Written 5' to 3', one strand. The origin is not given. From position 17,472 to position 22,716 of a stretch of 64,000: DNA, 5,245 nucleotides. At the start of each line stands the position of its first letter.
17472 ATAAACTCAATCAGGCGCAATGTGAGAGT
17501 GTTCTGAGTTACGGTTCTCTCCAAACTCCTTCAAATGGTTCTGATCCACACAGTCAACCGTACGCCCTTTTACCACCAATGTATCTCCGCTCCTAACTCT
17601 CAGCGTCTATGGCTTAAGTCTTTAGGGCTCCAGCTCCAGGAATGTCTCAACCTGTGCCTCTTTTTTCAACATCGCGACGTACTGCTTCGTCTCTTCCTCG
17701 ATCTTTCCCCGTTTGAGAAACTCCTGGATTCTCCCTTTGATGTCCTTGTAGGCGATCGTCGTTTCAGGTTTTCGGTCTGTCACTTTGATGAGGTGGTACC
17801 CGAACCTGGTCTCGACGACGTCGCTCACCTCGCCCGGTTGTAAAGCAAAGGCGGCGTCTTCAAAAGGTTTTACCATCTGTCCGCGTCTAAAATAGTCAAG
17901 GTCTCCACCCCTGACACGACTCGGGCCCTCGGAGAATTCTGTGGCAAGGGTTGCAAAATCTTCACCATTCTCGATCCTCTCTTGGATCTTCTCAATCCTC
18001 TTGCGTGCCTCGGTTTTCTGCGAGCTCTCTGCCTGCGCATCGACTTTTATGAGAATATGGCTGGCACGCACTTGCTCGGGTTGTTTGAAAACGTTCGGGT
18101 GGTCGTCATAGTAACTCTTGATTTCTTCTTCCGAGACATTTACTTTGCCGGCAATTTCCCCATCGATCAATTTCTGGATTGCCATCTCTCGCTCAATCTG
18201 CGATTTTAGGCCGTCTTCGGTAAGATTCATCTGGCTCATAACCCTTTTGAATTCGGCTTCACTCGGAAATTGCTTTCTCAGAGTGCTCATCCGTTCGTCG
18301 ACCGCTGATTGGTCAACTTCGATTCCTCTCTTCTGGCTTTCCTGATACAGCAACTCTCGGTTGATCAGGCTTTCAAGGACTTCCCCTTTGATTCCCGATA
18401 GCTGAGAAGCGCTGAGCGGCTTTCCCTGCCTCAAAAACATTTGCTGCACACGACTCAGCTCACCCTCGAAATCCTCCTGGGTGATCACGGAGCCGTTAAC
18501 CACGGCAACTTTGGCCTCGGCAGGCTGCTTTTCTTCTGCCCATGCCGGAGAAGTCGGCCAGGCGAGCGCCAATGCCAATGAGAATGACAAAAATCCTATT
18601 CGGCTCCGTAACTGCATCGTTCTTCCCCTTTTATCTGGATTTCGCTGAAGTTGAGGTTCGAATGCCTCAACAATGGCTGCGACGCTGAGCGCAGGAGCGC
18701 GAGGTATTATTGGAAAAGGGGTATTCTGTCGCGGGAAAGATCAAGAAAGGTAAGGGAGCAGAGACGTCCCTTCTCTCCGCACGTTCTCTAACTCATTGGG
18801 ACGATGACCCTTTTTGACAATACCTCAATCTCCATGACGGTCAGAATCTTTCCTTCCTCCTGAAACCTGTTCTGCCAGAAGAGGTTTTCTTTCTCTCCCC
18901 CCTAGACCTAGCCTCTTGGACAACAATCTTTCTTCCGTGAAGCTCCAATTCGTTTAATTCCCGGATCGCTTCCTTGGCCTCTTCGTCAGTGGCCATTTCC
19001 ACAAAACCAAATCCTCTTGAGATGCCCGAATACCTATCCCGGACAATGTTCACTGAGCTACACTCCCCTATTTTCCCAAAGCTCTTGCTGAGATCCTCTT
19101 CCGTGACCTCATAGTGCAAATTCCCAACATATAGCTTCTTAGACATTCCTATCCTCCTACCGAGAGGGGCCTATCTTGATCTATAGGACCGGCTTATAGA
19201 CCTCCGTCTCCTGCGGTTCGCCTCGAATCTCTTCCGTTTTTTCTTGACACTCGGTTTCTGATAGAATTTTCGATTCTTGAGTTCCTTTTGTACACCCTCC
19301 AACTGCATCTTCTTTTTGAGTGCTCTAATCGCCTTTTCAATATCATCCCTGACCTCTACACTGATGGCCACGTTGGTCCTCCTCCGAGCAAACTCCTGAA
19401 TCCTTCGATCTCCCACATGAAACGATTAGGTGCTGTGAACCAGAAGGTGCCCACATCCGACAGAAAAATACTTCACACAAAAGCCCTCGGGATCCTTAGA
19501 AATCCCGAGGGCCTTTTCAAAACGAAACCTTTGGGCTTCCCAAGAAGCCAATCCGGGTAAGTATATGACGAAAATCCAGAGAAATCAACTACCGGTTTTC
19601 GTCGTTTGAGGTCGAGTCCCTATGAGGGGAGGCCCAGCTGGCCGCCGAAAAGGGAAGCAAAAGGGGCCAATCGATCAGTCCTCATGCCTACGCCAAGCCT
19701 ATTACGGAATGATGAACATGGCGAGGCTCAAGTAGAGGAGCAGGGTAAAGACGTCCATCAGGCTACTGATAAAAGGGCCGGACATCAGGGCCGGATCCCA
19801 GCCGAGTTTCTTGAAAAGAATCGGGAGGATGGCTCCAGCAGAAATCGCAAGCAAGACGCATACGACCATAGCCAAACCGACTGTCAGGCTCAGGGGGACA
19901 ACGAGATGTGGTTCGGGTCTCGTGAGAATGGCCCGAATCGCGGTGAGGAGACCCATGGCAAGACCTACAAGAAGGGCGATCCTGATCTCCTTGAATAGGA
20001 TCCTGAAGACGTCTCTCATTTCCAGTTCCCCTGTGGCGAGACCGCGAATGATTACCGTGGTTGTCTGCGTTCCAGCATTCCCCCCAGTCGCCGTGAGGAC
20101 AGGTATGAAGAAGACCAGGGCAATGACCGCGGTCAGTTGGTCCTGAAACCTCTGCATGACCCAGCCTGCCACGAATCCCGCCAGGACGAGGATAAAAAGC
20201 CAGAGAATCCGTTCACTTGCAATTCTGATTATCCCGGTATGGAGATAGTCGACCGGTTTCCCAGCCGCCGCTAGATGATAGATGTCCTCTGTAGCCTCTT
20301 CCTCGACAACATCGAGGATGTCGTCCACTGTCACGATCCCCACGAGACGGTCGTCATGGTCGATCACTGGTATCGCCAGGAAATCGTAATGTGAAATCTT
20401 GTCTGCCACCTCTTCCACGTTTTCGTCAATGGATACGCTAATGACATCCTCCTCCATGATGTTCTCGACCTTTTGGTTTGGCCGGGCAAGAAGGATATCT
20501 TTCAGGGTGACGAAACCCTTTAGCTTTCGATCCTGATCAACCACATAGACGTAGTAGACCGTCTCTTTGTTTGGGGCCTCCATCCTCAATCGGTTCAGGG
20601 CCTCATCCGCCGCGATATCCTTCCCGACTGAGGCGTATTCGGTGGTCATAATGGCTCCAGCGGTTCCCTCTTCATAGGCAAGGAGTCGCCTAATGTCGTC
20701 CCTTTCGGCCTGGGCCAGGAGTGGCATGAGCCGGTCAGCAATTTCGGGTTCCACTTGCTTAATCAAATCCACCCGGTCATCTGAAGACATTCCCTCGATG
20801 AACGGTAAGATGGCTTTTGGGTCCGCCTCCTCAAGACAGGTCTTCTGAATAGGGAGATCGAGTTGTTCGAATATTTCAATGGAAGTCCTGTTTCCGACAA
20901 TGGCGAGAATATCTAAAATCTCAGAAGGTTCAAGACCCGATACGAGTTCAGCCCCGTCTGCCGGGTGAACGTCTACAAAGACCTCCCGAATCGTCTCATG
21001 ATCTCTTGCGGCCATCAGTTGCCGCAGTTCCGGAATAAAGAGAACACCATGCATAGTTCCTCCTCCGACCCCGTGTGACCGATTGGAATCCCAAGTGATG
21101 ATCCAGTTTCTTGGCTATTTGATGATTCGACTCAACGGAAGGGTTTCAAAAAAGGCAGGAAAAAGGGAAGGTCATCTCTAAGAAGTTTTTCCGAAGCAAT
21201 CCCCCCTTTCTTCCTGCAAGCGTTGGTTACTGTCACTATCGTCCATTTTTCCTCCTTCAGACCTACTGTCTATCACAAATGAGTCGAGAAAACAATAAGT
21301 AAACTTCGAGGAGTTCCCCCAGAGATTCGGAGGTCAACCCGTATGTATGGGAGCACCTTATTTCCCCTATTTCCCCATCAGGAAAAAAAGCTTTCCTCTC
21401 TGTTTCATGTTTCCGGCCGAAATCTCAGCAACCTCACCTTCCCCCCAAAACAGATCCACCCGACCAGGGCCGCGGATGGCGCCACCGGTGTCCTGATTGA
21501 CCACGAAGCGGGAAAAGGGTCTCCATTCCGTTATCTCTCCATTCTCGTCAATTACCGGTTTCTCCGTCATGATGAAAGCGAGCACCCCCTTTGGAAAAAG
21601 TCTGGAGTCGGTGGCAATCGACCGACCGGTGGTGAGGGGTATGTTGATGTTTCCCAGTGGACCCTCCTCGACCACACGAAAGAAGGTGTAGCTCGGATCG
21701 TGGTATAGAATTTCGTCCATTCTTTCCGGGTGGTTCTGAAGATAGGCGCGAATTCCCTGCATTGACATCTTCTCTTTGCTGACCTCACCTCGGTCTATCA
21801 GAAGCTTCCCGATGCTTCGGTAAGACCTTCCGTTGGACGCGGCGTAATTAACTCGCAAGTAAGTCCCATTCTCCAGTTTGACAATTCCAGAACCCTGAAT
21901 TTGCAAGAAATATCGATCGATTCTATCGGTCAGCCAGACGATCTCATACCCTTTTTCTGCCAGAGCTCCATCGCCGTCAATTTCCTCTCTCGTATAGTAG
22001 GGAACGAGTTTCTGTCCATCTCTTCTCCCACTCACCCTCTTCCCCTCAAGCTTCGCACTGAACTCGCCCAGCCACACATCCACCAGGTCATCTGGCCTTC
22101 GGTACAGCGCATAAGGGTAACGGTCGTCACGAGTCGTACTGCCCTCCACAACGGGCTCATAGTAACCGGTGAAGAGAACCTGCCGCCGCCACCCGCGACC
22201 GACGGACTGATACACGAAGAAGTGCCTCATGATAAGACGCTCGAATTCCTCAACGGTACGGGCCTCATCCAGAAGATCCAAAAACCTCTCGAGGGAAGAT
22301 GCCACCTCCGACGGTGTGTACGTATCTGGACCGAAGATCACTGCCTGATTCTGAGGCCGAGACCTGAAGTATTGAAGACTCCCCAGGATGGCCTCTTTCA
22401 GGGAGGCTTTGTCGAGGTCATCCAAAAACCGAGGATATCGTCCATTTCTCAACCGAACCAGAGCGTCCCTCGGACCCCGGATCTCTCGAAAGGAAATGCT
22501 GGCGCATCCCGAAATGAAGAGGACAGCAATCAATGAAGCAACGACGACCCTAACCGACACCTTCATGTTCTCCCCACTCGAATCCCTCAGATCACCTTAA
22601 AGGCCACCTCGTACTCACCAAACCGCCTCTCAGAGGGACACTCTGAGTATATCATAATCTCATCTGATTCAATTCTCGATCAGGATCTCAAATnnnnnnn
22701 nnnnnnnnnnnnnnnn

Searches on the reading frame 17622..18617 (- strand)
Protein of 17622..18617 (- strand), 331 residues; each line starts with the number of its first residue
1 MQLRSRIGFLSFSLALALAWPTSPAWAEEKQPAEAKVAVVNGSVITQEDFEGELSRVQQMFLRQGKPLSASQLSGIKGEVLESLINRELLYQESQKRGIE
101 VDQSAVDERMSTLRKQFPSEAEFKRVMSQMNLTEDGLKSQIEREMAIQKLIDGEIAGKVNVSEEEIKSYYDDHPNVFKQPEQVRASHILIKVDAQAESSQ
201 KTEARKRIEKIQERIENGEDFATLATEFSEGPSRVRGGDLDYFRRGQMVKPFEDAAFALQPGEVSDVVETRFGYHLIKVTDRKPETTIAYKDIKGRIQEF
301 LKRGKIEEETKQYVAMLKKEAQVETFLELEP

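Call 26: search_protein_families(library=pfam, proteins=[window:17622-18617:-], max_evalue=0.00001)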
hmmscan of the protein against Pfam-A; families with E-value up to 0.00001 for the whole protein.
window:17622-18617:- (331 aa): 6 families
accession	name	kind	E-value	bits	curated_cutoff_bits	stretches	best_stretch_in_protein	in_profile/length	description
PF13616.12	Rotamase_3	-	3.9e-33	114.9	22.5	1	178-283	11-116/116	PPIC-type PPIASE domain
PF00639.27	Rotamase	-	9.5e-31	107.1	21.7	1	187-281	1-97/97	PPIC-type PPIASE domain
PF13145.12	Rotamase_2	-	2.9e-22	80.2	27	1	161-294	1-120/121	PPIC-type PPIASE domain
PF13624.11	SurA_N_3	-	2.6e-19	70.1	27.2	1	32-150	40-161/162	SurA-like N-terminal domain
PF13623.11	SurA_N_2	-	1.2e-14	54.9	28.5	1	7-114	8-122/145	SurA-like N-terminal domain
PF09312.16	SurA_N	-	2.7e-11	44.1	30.8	1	37-150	5-117/118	SurA N-terminal domain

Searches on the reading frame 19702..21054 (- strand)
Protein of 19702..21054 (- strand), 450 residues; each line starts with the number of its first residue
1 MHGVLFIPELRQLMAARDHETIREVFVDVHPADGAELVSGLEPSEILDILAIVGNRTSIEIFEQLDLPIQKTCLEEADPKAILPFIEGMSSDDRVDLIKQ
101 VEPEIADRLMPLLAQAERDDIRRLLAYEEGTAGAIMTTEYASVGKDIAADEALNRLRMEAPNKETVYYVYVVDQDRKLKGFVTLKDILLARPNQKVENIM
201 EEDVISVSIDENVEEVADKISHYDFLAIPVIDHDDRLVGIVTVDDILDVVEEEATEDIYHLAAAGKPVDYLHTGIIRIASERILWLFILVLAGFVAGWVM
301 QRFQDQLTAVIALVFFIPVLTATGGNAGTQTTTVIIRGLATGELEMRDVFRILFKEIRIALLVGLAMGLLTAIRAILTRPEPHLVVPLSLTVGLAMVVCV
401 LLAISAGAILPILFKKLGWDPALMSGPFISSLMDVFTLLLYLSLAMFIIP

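Call 26: search_protein_families(library=pfam, proteins=[window:19702-21054:-], max_evalue=0.00001)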
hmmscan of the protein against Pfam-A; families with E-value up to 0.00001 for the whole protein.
window:19702-21054:- (450 aa): 3 families
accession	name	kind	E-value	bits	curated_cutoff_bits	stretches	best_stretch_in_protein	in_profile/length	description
PF01769.21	MgtE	-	2.6e-35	121.8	27.6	1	317-443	1-124/125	Divalent cation transporter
PF03448.22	MgtE_N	-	1.3e-21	77.4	25.9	1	30-129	2-101/102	MgtE intracellular N domain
PF00571.33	CBS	-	2.8e-21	76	24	2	196-251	1-56/57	CBS domain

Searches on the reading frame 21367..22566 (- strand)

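Call 26: search_protein_families(library=pfam, proteins=[window:21367-22566:-], max_evalue=0.00001)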
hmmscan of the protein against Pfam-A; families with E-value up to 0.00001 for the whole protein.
window:21367-22566:- (399 aa): 2 families
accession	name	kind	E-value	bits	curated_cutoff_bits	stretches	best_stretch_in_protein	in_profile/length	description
PF03562.22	MltA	-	4.7e-62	209.2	24.3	1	131-297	1-163/163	MltA specific insert domain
PF06725.17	3D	-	4.6e-18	65.6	23.8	1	315-396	1-71/72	3D domain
